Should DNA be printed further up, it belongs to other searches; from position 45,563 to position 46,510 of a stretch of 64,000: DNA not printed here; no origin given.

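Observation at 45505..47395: Two-gene cassette of unknown function, each gene with a perfect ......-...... promoter, a structured 5'UTR, a shared motif and its own terminator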

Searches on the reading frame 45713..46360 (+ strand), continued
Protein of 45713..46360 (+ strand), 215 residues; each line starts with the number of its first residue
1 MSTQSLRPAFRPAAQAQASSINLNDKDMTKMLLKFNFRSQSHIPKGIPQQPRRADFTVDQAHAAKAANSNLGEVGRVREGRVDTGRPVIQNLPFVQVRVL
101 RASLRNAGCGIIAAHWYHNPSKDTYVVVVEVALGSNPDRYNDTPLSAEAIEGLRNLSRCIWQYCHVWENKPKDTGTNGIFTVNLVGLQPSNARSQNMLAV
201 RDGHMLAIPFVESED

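Call 99: search_protein_families(library=pfam, proteins=[L009:917-3640:-, L010:3250-3846:+, L011:2128-3843:+, L012:2244-3803:+, L013:2928-3458:+, L014:3145-3729:+, L015:3048-3827:-, L017:2883-3986:-, L022:2051-2596:+, L024:1844-2602:+], max_evalue=0.00001)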
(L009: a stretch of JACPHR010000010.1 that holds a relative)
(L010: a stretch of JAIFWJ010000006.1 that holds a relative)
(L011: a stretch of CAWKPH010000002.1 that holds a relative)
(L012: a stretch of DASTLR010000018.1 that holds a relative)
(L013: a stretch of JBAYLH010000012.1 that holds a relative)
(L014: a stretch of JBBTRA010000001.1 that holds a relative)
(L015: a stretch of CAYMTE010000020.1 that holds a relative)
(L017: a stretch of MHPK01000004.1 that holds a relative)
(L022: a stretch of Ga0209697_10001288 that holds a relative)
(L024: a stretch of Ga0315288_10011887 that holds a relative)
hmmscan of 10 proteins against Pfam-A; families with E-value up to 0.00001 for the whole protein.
L009:917-3640:- (907 aa): 12 families
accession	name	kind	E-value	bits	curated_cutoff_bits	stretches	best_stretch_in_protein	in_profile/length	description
PF07724.20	AAA_2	-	2.4e-70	236.3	27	1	603-776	1-166/166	AAA domain (Cdc48 subfamily)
PF17871.7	AAA_lid_9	-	2.5e-32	111.3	22.8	1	344-445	1-102/104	AAA lid domain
PF10431.15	ClpB_D2-small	-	4.5e-26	91.1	21.9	1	782-862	1-81/81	C-terminal, D2-small domain, of ClpB protein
PF00004.35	AAA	-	2.1e-23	83.6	21.2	2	205-336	2-124/131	ATPase family associated with various cellular activities (AAA)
PF02861.25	Clp_N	-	1.9e-18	66.8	20.7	2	99-145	3-50/53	Clp amino terminal domain, pathogenicity island component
PF07728.20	AAA_5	-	2e-15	57.5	22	1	608-727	2-123/139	AAA domain (dynein-related subfamily)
PF13191.12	AAA_16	-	5.1e-11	43.8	32.6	0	182-234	2-73/167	AAA ATPase domain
PF13401.12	AAA_22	-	1.3e-10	42.1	27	0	607-703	7-110/130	AAA domain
PF00158.32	Sigma54_activat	-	8e-09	35.8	20.2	0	606-725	23-142/168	Sigma-54 interaction domain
PF20720.3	nSTAND3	-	3.6e-06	27.2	27.2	0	200-227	16-43/155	Novel STAND NTPase 3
PF05621.17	TniB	-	6.5e-06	26.1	22.4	0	206-341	40-185/189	Bacterial TniB protein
PF13173.12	AAA_14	-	7.3e-06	26.4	27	0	609-704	6-88/129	AAA domain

L010:3250-3846:+ (198 aa): 0 families

L011:2128-3843:+ (571 aa): 1 family
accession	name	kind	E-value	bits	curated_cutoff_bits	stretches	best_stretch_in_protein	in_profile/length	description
PF00544.25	Pectate_lyase_4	-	4.6e-10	39.9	24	1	253-469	29-196/211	Pectate lyase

L012:2244-3803:+ (519 aa): 2 families
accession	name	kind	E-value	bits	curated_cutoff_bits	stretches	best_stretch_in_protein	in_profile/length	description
PF00224.27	PK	-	2.4e-123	411.9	30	1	52-372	2-328/328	Pyruvate kinase, barrel domain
PF02887.21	PK_C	-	1.8e-27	96.1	28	1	404-516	1-113/114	Pyruvate kinase, alpha/beta domain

L013:2928-3458:+ (176 aa): 1 family
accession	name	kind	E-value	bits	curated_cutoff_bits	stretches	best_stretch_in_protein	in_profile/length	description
PF01797.21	Y1_Tnp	-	1e-07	32.5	23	1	41-126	29-120/121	Transposase IS200 like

L014:3145-3729:+ (194 aa): 0 families

L015:3048-3827:- (259 aa): 0 families

L017:2883-3986:- (367 aa): 0 families

L022:2051-2596:+ (181 aa): 0 families

L024:1844-2602:+ (252 aa): 0 families

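Call 100: search_protein_families(library=pfam, proteins=[L009:6242-7114:-, L011:6142-7254:-, L013:6406-7422:+, L014:6179-6736:-, L015:6016-7542:+, L017:6053-7171:-, L024:5178-6170:+, L023:3061-4056:+, L026:1414-2742:+, L026:3648-4010:-], max_evalue=0.00001)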
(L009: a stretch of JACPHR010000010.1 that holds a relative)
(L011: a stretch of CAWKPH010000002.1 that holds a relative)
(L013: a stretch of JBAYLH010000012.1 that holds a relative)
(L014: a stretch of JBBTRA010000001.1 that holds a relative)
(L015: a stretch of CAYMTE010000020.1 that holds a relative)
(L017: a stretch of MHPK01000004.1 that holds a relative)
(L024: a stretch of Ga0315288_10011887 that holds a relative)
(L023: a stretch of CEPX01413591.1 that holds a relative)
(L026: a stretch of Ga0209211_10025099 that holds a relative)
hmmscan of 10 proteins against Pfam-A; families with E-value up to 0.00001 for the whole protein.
L009:6242-7114:- (290 aa): 1 family
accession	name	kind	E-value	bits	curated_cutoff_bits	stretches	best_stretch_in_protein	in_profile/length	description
PF13365.12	Trypsin_2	-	1.1e-11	46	27.6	1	108-266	1-144/144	Trypsin-like peptidase domain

L011:6142-7254:- (370 aa): 1 family
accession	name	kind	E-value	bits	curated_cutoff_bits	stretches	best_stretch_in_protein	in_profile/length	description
PF02618.21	YceG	-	2e-51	175.5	32.4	1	128-363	47-273/275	YceG-like family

L013:6406-7422:+ (338 aa): 2 families
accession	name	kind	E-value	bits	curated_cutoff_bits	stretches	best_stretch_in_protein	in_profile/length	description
PF21694.2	DNA_pol3_delta_C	-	2.1e-30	105.6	27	1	216-337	2-120/121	DNA polymerase III delta subunit, C-terminal domain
PF06144.19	DNA_pol3_delta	-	6.2e-09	36.3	21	1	6-112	2-110/124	DNA polymerase III, delta subunit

L014:6179-6736:- (185 aa): 1 family
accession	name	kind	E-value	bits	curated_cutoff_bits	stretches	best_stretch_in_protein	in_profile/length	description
PF01928.26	CYTH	-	2.9e-20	73.3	23.2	1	1-170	1-179/179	CYTH domain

L015:6016-7542:+ (508 aa): 4 families
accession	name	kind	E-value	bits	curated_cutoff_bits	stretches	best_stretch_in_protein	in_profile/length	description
PF13328.12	HD_4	-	6.2e-46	156.4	27.2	1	41-189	1-155/156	HD domain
PF04607.23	RelA_SpoT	-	3.4e-39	134.1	27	1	250-360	1-112/113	Region found in RelA / SpoT proteins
PF02824.27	TGS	-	1.8e-23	82.7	22.2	1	403-462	1-60/60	TGS domain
PF01966.28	HD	-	7.8e-10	39.5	22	1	60-157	1-115/116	HD domain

L017:6053-7171:- (372 aa): 3 families
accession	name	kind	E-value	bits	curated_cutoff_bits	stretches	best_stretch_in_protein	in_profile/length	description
PF00575.29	S1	-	8e-50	167.6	22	4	297-364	2-71/74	S1 RNA binding domain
PF23459.1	S1_RRP5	-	1.1e-07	32.7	27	0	297-352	1-58/72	RRP5 S1 domain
PF21710.3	Spt6_S1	-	3.5e-07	30.8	27.5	0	236-282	37-84/91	Spt6, S1/OB domain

L024:5178-6170:+ (330 aa): 2 families
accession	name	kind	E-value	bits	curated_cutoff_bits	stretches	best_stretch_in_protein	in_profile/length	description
PF21694.2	DNA_pol3_delta_C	-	4.9e-29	101.2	27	1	208-329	2-120/121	DNA polymerase III delta subunit, C-terminal domain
PF06144.19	DNA_pol3_delta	-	2.5e-07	31.2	21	1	4-115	2-114/124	DNA polymerase III, delta subunit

L023:3061-4056:+ (331 aa): 2 families
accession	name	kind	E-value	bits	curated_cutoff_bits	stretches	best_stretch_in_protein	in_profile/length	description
PF21694.2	DNA_pol3_delta_C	-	1.6e-28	99.6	27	1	209-330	2-120/121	DNA polymerase III delta subunit, C-terminal domain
PF06144.19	DNA_pol3_delta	-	2.8e-06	27.8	21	0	4-98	2-98/124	DNA polymerase III, delta subunit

L026:1414-2742:+ (442 aa): 0 families

L026:3648-4010:- (120 aa): 0 families

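Call 104: search_protein_families(library=pfam, proteins=[P0020, P0032, P0064, P0147, P0141, P0128, P0114, P0112, P0089, P0145], max_evalue=0.01)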
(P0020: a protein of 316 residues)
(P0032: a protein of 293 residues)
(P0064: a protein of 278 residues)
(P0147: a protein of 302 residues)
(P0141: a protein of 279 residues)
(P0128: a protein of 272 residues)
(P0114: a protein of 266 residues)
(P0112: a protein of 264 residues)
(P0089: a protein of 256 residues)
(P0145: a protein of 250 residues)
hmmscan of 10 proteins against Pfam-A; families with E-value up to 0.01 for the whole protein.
P0020 (316 aa): 0 families

P0032 (293 aa): 0 families

P0064 (278 aa): 0 families

P0147 (302 aa): 0 families

P0141 (279 aa): 0 families

P0128 (272 aa): 0 families

P0114 (266 aa): 0 families

P0112 (264 aa): 1 family
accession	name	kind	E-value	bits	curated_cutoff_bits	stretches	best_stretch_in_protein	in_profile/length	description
PF18649.7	EcpB_C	-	0.0024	18.3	26.1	1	153-188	38-72/72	EcpB C-terminal domain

P0089 (256 aa): 0 families

P0145 (250 aa): 0 families

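Call 115: list_cluster_members(proteins=[P0010, P0011, P0012, P0013, P0015, P0017, P0024, P0032, P0007, P0005])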
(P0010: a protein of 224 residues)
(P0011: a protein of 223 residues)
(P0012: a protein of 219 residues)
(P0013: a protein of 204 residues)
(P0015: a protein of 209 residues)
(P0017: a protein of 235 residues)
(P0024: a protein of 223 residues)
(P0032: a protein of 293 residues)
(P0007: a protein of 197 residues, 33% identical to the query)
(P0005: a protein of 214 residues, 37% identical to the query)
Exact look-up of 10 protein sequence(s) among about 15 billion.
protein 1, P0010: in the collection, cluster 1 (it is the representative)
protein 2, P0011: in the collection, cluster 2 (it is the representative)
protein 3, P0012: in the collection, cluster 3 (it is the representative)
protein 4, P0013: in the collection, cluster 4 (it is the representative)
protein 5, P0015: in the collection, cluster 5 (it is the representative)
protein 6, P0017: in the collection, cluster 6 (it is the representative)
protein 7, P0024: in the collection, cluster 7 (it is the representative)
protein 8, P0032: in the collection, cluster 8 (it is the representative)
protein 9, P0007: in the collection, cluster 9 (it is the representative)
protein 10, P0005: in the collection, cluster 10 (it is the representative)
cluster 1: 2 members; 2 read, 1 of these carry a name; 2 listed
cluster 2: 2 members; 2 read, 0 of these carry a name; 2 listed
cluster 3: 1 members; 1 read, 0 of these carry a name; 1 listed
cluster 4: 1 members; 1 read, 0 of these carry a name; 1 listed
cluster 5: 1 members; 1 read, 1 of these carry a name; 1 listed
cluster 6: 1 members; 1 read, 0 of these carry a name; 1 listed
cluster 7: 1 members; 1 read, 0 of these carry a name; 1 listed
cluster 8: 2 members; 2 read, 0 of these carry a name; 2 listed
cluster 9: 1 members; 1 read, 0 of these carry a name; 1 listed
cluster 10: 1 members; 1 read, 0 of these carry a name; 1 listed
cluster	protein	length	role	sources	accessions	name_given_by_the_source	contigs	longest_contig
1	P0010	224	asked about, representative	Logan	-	-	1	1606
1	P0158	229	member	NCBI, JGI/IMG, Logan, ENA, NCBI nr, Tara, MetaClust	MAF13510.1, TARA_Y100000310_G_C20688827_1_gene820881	MAG: hypothetical protein CMI53_01280 [Parcubacteria group bacterium] | hypothetical protein | hypothetical protein [Parcubacteria group bacterium]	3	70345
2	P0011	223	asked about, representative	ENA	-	-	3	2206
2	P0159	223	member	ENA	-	-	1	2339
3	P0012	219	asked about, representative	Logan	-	-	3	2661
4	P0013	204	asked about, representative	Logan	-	-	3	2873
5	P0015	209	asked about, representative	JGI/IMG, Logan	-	hypothetical protein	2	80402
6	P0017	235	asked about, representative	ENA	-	-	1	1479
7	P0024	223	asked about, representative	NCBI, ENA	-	-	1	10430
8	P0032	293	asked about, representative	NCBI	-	-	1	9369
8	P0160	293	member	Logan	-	-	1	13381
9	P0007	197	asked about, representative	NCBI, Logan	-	-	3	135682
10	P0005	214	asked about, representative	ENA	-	-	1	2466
